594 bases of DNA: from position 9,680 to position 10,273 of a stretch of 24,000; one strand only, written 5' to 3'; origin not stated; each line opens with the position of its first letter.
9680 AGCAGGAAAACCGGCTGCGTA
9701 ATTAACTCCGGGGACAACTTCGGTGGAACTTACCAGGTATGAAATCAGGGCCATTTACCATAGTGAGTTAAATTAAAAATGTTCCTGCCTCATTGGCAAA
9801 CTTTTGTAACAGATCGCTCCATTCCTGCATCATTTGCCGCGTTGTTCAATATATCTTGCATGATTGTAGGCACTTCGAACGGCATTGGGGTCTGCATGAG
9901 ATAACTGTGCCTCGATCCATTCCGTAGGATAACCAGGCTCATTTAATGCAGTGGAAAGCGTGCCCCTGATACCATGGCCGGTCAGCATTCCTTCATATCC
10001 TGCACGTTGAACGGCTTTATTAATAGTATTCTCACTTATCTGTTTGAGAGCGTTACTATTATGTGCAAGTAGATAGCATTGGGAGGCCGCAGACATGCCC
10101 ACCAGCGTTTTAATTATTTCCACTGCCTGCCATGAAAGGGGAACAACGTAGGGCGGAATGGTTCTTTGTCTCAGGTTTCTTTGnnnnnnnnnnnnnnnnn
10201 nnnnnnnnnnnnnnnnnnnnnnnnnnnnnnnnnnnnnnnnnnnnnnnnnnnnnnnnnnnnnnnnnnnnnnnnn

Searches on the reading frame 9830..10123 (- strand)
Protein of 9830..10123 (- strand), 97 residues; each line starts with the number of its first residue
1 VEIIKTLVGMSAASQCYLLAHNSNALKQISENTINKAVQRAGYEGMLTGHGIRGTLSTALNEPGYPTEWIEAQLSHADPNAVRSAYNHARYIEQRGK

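Call 10: search_protein_families(library=pfam, proteins=[window:9830-10123:-], max_evalue=0.01)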
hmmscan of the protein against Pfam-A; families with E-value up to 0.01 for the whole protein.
window:9830-10123:- (97 aa): 1 family
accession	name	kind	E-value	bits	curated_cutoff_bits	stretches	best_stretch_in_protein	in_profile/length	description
PF00589.27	Phage_integrase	-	3.7e-11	43.5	27.1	1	12-91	90-170/172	Phage integrase family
